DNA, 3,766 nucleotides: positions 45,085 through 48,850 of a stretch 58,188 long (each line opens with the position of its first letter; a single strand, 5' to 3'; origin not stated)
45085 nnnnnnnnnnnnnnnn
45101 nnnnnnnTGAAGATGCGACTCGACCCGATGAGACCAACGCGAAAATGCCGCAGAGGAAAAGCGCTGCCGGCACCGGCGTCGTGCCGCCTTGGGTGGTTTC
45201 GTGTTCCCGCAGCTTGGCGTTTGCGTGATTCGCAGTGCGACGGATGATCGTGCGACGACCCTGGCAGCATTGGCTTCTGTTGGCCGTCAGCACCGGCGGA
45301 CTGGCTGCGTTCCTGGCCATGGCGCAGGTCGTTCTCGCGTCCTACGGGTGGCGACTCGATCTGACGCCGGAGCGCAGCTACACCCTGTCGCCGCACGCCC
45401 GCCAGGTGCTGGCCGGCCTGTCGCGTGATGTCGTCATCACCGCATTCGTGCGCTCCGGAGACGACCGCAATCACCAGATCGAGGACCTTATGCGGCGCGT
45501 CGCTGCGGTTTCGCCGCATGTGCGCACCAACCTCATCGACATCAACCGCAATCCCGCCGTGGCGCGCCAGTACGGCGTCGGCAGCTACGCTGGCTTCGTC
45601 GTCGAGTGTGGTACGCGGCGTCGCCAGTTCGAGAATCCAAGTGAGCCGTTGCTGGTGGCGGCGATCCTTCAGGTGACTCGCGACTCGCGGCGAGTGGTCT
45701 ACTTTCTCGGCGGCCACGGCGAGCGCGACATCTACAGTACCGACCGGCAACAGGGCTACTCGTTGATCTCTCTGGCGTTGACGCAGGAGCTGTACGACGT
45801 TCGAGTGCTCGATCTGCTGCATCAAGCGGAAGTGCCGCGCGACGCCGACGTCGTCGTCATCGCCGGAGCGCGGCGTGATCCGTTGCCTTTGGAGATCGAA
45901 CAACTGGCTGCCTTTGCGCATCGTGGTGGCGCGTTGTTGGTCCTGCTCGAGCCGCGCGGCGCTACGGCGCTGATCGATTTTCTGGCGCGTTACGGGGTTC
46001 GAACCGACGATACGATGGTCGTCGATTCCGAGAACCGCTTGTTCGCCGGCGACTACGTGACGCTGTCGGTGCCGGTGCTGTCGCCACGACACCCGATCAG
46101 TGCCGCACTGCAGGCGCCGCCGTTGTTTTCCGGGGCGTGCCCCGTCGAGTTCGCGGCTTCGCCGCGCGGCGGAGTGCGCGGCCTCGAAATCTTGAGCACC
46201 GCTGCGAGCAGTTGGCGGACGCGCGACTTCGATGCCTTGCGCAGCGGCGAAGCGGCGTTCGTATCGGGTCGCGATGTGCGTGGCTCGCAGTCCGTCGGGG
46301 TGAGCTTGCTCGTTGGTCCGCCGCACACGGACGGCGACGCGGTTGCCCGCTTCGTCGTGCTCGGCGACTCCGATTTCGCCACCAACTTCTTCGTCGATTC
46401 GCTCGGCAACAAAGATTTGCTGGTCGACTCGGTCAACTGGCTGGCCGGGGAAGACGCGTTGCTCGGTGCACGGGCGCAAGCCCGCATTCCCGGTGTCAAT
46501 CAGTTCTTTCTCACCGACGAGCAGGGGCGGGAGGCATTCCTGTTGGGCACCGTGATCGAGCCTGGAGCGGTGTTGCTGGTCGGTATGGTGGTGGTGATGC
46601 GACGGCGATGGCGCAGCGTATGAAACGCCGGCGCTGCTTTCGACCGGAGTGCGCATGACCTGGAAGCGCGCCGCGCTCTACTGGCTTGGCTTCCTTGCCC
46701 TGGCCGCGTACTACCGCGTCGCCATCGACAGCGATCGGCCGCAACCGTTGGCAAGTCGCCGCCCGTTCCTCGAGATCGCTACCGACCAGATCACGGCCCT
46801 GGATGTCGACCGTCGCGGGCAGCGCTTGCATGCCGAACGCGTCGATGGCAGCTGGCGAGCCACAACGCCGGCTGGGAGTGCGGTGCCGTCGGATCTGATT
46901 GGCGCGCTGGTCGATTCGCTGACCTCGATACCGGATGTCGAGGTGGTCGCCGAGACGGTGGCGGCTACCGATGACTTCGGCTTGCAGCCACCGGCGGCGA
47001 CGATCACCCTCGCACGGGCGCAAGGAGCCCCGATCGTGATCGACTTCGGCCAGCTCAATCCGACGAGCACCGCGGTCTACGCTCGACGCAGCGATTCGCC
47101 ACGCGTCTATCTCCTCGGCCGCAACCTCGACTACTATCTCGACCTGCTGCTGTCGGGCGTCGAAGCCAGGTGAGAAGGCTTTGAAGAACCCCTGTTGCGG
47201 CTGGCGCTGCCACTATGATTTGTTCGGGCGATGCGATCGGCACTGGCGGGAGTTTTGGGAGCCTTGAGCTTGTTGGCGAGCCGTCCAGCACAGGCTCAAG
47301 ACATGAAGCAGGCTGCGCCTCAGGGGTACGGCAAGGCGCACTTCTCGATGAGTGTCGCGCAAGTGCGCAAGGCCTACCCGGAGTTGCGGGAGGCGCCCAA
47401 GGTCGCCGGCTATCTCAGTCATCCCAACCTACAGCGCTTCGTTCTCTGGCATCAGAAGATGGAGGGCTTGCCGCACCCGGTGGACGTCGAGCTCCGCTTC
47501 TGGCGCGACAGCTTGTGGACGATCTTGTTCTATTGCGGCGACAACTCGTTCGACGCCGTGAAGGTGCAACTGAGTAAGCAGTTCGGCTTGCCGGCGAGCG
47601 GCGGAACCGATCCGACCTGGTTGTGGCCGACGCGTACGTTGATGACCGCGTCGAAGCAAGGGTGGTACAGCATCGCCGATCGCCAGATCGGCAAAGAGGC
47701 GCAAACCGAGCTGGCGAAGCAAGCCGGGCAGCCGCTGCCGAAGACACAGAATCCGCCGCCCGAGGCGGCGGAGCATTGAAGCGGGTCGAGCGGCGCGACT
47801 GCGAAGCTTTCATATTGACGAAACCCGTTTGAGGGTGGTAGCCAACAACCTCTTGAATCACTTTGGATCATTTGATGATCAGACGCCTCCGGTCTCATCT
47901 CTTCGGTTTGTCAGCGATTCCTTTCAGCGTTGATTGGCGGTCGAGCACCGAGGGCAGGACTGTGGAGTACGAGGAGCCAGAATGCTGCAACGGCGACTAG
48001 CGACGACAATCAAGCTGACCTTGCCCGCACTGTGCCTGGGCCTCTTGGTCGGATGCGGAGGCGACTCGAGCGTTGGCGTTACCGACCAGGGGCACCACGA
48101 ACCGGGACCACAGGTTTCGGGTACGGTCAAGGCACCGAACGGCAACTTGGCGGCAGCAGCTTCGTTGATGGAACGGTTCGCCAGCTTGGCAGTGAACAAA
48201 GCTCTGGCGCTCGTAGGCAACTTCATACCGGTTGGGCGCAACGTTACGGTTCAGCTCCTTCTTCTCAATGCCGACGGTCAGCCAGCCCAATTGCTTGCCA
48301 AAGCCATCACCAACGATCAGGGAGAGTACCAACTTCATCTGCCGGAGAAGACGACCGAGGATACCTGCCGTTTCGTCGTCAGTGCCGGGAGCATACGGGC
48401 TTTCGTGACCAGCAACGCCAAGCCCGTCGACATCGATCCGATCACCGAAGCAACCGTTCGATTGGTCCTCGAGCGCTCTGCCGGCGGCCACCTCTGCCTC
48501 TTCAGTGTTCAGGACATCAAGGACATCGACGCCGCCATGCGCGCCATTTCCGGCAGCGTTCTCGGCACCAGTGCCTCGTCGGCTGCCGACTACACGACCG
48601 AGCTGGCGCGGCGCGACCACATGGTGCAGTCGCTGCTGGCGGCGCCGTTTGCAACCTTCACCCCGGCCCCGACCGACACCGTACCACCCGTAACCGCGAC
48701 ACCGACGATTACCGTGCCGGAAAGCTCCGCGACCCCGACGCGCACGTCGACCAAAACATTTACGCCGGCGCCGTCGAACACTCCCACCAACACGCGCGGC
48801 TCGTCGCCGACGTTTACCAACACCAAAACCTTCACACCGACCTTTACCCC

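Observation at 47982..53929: Candidate non-cellulosomal cohesin-dockerin surface display pair: four-cohesin lipoprotein coupled to a dockerin-bearing Cys-rich protein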

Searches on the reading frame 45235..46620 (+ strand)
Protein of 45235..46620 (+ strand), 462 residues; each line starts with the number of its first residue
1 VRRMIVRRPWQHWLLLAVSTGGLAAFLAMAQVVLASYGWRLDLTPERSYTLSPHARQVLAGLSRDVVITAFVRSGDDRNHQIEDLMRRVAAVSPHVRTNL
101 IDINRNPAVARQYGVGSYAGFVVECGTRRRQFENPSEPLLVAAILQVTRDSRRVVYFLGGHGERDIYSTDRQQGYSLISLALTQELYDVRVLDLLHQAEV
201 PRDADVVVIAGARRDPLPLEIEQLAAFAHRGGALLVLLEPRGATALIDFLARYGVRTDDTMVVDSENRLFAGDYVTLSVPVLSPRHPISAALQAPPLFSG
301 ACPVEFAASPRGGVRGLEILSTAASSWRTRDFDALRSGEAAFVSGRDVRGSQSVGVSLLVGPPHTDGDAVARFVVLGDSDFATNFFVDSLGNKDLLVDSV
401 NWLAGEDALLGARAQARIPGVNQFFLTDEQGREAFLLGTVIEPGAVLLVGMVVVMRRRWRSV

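Call 41: search_protein_families(library=pfam, proteins=[window:45235-46620:+], max_evalue=0.01)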
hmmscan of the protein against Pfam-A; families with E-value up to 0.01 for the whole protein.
window:45235-46620:+ (462 aa): 4 families
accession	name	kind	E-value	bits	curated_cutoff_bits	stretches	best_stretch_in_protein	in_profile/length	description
PF09822.16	ABC_transp_aux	-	2.8e-19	69.9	34.7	1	152-397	1-286/288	ABC-type uncharacterized transport system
PF23357.1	DUF7088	-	8.2e-07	29.6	27.8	1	46-115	2-80/105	Domain of unknown function (DUF7088)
PF14258.12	DUF4350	-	1.5e-06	29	30.4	1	173-396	8-177/181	Domain of unknown function (DUF4350)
PF23355.1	IFT52_GIFT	-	0.00064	19.3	27.2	1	198-264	40-110/246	IFT52 GIFT domain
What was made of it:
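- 45235..46623 (+): GldG-like auxiliary component (ABC_transp_aux). Pfam PF09822 E=2.8e-19, plus DUF7088 and DUF4350 (call 41).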

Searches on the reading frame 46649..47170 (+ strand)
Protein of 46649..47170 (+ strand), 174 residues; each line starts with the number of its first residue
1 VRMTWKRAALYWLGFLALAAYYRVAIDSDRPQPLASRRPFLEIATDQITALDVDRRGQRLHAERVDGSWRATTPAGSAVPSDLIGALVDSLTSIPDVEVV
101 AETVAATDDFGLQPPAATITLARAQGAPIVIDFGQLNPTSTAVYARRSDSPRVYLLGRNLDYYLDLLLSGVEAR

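Call 41: search_protein_families(library=pfam, proteins=[window:46649-47170:+], max_evalue=0.01)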
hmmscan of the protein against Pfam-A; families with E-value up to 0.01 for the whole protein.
window:46649-47170:+ (174 aa): 1 family
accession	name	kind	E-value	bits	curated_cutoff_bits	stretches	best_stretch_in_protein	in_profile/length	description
PF14238.11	DUF4340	-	1.6e-14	54.9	25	1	69-165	1-96/183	Domain of unknown function (DUF4340)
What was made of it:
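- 46649..47173 (+): DUF4340 protein (context). Pfam PF14238 E=1.6e-14 (call 41).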

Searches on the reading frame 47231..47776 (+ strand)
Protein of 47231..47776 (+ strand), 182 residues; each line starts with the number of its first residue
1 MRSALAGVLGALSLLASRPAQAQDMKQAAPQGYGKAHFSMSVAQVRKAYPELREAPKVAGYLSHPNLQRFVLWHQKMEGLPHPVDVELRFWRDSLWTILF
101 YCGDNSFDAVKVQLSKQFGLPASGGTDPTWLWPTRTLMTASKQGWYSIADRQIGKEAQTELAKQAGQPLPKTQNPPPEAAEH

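Call 41: search_protein_families(library=pfam, proteins=[window:47231-47776:+], max_evalue=0.01)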
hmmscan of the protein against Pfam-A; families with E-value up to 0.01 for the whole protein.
window:47231-47776:+ (182 aa): 0 families
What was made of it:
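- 47231..47779 (+): Conserved 182-aa secreted protein of unknown function, directly upstream of the scaffold gene. No Pfam hit (call 41).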

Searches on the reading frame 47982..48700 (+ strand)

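Call 41: search_protein_families(library=pfam, proteins=[window:47982-48700:+], max_evalue=0.01)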
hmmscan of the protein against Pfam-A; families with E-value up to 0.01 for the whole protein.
window:47982-48700:+ (239 aa): 0 families

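Call 64: find_homologous_proteins(query=A4, max_evalue=0.001)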
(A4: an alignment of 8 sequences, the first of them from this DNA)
Query A4 (8 sequences) (198 aa, profile of the alignment): 12 proteins with E <= 0.001 among 8000 candidates.
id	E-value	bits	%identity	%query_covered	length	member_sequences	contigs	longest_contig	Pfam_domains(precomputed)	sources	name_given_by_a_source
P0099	1.2e-58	216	41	93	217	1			-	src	-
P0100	3.8e-52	195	43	75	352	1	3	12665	-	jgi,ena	-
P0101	4.5e-52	195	45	89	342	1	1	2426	-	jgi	jgi:hypothetical protein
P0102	1.4e-51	193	42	98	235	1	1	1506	-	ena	-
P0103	4.9e-50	188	35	88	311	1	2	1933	-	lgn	-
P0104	6.5e-48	181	42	92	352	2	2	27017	-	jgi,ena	-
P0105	1.1e-46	177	49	69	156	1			-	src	-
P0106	7.0e-35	138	36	100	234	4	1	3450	-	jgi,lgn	jgi:hypothetical protein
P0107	3.4e-32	130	32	73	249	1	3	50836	-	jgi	jgi:hypothetical protein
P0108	2.0e-31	127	39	78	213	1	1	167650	-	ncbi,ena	-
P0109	5.6e-28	116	30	80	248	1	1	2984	-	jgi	-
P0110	3.9e-23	100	54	45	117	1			-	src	-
